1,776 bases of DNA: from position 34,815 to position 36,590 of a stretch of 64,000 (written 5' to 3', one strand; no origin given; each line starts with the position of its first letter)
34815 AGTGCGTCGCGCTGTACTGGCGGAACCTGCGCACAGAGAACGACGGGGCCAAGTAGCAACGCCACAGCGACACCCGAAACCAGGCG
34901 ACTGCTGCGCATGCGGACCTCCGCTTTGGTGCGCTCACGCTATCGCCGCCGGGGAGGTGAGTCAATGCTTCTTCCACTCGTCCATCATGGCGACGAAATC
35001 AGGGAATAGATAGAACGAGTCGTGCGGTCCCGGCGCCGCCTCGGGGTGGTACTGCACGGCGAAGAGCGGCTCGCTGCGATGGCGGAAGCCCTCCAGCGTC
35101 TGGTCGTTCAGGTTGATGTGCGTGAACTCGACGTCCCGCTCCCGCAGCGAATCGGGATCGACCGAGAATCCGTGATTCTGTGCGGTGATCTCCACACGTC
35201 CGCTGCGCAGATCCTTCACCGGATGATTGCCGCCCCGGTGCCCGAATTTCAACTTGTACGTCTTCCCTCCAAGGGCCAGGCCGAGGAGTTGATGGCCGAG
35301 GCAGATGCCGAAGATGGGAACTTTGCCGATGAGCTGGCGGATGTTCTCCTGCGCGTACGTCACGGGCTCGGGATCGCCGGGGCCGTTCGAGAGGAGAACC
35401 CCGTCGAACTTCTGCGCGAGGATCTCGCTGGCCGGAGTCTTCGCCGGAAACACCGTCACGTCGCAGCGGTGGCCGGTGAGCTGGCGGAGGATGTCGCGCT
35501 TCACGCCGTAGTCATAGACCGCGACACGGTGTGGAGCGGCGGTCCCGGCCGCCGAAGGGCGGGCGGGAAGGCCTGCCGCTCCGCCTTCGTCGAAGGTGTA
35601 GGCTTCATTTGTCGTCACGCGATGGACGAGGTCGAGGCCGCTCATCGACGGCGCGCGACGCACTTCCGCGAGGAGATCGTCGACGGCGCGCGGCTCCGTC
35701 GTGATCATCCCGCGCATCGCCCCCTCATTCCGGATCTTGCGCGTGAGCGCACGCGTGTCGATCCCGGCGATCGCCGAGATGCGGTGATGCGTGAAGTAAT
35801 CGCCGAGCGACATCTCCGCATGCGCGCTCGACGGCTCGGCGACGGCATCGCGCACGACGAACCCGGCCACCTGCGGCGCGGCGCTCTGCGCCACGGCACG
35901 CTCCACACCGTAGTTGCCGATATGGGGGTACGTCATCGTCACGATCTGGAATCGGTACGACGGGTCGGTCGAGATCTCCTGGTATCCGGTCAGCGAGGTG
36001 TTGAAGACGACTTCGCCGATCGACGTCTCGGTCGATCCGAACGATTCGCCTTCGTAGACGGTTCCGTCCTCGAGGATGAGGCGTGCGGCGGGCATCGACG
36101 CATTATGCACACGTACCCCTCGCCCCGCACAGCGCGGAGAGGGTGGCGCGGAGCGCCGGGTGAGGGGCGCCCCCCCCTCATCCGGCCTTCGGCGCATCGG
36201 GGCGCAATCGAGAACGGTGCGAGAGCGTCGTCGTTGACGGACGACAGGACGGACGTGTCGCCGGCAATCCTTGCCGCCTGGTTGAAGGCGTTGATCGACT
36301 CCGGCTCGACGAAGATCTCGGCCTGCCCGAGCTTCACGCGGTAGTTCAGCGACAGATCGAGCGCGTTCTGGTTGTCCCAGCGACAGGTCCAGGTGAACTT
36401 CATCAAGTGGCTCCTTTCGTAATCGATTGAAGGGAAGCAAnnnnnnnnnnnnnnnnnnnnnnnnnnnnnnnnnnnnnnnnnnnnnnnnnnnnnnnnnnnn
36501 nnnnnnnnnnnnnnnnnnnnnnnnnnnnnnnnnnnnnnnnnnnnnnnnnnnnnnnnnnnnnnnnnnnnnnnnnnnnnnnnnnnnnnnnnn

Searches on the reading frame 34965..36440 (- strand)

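Call 51: search_protein_families(library=pfam, proteins=[window:34965-36440:-], max_evalue=0.0001)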
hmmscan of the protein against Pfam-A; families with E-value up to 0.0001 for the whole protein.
window:34965-36440:- (492 aa): 3 families
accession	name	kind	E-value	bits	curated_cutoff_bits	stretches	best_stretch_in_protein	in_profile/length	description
PF00117.34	GATase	-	1.5e-52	178.5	22.8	1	308-484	2-189/190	Glutamine amidotransferase class-I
PF00988.28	CPSase_sm_chain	-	1.3e-50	170.9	27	1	121-246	1-126/126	Carbamoyl-phosphate synthase small chain, CPSase domain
PF07722.19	Peptidase_C26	-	5.5e-10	39.8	20.5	1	373-433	105-162/219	Peptidase C26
